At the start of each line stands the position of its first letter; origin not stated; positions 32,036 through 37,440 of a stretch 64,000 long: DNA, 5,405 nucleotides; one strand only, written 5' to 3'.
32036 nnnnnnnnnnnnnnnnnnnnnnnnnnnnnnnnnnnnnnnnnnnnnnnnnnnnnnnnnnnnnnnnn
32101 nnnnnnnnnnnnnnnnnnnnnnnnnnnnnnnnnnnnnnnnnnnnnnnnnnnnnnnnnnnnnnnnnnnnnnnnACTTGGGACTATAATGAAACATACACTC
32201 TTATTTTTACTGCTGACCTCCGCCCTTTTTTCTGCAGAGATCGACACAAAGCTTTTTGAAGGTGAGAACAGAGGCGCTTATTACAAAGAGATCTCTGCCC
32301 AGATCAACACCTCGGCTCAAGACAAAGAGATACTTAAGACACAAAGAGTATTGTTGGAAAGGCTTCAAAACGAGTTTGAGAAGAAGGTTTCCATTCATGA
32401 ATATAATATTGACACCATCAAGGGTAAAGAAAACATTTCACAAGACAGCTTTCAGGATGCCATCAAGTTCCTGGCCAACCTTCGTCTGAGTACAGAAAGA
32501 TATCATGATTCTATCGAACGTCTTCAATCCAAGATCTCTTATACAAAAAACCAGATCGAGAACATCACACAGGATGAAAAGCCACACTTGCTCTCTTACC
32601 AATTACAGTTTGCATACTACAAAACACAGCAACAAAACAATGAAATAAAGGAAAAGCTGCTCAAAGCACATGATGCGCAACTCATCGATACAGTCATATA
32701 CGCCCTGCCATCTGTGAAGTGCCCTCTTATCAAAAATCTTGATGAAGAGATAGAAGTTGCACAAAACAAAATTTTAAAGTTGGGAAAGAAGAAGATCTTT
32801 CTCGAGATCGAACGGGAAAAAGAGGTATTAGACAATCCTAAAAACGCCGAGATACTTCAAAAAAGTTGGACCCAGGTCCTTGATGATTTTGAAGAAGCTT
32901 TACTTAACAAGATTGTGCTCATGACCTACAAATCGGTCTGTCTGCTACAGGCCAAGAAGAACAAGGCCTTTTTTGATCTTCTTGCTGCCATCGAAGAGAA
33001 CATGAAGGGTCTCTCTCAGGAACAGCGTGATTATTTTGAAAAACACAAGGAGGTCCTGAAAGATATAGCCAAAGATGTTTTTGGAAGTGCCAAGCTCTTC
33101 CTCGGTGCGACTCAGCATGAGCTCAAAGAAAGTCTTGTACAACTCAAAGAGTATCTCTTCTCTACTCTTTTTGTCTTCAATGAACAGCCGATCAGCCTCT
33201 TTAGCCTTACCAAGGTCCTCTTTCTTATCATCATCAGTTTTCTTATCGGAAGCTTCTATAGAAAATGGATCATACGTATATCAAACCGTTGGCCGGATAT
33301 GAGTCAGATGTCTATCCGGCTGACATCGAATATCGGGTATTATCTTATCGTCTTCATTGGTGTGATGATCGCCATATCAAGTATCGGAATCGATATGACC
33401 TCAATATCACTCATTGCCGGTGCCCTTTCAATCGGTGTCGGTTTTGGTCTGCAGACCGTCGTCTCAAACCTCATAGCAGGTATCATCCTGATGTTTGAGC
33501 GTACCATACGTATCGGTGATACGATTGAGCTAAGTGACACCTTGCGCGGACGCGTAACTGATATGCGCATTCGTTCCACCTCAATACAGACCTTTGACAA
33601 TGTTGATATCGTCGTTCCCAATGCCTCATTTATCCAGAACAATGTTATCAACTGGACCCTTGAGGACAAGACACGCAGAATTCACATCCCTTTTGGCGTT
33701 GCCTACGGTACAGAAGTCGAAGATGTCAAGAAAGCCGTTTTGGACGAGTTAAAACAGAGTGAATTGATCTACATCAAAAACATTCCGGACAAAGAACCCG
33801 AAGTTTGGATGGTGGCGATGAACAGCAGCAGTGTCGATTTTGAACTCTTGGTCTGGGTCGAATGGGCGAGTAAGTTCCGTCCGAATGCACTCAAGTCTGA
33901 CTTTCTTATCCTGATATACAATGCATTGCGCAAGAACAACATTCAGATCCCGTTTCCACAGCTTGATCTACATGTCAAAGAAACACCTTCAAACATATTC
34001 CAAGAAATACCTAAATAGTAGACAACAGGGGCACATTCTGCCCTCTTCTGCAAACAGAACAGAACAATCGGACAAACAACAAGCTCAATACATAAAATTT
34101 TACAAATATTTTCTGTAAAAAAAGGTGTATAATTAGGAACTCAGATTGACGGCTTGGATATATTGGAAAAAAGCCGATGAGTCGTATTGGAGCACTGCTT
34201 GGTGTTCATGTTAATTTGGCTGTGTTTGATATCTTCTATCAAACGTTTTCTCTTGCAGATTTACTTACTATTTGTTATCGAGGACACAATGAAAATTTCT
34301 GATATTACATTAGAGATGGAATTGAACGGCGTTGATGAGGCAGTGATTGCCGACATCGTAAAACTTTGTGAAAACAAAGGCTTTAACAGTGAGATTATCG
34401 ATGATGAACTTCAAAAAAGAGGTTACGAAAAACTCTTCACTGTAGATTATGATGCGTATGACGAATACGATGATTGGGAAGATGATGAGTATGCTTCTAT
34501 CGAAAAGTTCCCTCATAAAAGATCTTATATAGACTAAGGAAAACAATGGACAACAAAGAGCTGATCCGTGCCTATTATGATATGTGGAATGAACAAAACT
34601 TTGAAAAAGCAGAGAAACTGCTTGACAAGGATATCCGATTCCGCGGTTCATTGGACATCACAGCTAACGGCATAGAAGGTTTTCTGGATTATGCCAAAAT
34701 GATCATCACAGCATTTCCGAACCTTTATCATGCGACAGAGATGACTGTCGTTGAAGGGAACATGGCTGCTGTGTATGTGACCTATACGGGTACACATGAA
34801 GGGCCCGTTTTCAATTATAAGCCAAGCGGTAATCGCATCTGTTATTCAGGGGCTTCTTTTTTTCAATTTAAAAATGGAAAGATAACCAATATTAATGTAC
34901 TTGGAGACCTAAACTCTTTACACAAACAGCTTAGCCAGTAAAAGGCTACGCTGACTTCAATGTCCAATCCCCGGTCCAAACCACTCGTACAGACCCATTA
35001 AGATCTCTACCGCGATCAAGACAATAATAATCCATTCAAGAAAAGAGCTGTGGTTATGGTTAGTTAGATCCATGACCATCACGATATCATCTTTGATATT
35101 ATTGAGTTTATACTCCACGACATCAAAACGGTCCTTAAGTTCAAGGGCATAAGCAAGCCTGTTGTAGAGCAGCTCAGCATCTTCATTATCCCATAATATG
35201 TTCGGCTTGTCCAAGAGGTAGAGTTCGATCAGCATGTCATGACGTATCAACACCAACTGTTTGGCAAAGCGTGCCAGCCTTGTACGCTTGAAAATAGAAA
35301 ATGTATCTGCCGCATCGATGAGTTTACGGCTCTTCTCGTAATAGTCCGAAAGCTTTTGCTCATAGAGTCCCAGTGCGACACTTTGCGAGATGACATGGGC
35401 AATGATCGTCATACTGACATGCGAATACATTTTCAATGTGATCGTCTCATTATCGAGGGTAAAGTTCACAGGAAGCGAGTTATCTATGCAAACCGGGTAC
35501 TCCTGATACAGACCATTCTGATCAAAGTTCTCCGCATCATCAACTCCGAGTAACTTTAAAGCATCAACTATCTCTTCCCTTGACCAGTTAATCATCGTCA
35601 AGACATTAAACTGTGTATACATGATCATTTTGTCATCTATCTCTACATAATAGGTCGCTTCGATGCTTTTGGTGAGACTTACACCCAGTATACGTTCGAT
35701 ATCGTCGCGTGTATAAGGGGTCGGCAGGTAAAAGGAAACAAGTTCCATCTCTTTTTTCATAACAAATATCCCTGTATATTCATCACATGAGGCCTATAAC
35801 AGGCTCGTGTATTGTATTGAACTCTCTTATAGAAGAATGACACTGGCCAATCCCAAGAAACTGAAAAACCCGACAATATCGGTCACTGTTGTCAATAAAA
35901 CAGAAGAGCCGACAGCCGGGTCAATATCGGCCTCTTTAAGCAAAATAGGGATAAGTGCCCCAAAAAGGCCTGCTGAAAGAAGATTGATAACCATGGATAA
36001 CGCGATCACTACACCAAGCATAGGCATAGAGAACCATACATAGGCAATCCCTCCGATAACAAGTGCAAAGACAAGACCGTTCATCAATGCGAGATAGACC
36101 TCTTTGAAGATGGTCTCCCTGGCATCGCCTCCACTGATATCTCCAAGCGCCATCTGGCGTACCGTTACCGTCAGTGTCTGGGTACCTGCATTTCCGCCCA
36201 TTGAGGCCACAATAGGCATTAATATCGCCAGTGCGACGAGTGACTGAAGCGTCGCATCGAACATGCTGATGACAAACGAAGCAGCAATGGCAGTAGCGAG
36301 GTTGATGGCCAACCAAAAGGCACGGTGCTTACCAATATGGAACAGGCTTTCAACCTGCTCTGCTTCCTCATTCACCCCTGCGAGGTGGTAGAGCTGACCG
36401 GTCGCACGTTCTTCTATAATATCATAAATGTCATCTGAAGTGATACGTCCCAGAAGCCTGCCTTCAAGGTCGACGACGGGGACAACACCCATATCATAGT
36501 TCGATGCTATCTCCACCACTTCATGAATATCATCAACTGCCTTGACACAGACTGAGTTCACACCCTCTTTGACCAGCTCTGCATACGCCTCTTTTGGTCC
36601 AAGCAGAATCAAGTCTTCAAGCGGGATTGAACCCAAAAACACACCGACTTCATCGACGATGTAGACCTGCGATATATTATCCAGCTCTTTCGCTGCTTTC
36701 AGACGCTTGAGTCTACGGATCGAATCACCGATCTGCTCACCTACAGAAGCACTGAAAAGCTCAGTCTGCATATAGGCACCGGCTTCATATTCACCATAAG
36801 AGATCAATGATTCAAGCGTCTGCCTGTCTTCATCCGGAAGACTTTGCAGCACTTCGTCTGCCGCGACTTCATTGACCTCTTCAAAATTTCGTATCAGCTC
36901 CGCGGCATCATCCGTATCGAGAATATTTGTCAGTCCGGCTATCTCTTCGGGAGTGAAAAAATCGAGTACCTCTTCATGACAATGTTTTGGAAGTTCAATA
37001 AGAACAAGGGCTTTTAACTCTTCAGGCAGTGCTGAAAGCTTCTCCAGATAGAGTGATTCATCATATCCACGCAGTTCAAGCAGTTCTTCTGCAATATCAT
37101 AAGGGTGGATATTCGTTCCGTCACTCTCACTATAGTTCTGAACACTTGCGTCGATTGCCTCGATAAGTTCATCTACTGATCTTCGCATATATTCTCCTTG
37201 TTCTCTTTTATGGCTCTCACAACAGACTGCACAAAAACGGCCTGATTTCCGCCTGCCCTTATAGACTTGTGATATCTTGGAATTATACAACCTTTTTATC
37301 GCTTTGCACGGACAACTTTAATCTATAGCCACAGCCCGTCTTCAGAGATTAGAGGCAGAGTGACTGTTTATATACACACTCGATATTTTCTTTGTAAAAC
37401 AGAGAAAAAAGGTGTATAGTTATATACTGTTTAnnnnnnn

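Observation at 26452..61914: Five copies of a 24-nt promoter-proximal box (nAACyGACA-N8-CTAy-N-AA) in front of five plus-strand operons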

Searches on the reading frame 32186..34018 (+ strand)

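Call 8: search_protein_families(library=pfam, proteins=[window:32186-34018:+])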
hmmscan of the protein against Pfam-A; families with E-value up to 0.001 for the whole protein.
window:32186-34018:+ (610 aa): 3 families
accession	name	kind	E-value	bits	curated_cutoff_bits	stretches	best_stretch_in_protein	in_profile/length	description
PF00924.24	MS_channel_2nd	-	1.1e-21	77.2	20.2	1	424-491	1-67/68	Mechanosensitive ion channel, beta-domain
PF21082.3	MS_channel_3rd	-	3.2e-08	34.3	21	1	501-588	3-88/88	Mechanosensitive ion channel MscS, C-terminal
PF21088.3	MS_channel_1st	-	1.9e-05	25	23.1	1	385-423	4-42/42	Mechanosensitive ion channel, transmembrane helices 2/3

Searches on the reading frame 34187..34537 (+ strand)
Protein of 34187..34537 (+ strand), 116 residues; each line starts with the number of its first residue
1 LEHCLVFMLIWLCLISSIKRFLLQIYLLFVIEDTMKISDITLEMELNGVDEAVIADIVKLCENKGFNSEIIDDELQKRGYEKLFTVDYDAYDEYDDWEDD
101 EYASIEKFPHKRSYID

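Call 10: search_protein_families(library=pfam, proteins=[window:34187-34537:+])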
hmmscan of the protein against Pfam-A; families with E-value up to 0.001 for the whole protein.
window:34187-34537:+ (116 aa): 0 families

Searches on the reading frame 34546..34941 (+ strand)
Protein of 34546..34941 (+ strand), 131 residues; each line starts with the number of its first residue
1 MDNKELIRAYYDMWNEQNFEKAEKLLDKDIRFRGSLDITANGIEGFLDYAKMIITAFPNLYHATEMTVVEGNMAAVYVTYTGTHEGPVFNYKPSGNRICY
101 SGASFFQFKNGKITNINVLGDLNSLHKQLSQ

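Call 10: search_protein_families(library=pfam, proteins=[window:34546-34941:+])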
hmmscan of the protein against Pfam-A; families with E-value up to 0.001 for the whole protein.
window:34546-34941:+ (131 aa): 2 families
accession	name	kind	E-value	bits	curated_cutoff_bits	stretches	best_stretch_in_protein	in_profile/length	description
PF07366.18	SnoaL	-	1.8e-27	96.1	28.4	1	5-129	2-126/126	SnoaL-like polyketide cyclase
PF12680.13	SnoaL_2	-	1.4e-18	67.8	27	1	7-115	1-101/102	SnoaL-like domain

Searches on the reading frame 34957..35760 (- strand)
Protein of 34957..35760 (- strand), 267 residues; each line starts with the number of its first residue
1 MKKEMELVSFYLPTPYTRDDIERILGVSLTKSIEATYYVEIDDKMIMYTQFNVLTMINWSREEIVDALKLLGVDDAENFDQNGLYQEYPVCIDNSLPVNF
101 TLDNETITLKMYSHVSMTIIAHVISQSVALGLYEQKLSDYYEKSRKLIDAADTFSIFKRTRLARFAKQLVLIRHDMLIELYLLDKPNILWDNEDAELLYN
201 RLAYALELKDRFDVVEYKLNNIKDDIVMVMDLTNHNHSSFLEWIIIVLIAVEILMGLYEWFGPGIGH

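Call 10: search_protein_families(library=pfam, proteins=[window:34957-35760:-])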
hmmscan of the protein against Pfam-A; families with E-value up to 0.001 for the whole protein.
window:34957-35760:- (267 aa): 1 family
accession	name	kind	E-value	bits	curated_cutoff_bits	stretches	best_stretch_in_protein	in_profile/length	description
PF02582.19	DUF155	-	1.2e-24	87.7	27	1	51-215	6-173/174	RMND1/Sif2-Sif3/Mrx10, DUF155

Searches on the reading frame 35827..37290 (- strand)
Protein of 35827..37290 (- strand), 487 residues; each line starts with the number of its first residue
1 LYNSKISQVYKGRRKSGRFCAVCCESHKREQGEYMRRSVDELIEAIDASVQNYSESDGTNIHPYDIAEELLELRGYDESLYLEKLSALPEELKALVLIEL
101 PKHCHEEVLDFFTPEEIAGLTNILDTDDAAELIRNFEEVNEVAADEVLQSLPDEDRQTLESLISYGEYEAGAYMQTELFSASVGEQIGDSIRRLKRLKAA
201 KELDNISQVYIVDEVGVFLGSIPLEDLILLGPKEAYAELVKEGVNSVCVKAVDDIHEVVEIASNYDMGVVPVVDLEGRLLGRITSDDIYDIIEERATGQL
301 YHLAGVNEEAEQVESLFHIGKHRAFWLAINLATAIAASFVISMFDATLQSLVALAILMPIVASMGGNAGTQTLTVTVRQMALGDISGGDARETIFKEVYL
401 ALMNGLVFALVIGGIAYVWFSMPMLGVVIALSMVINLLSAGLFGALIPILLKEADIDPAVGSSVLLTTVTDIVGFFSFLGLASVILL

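Call 53: search_protein_families(library=pfam, proteins=[window:35827-37290:-])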
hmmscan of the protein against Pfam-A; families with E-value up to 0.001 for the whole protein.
window:35827-37290:- (487 aa): 3 families
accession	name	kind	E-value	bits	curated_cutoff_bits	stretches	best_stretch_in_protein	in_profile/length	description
PF01769.21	MgtE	-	1.9e-34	119.1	27.6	1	358-481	1-125/125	Divalent cation transporter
PF03448.22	MgtE_N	-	4.5e-13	50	25.9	1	61-167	1-101/102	MgtE intracellular N domain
PF00571.33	CBS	-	1e-09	39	24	1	246-293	9-56/57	CBS domain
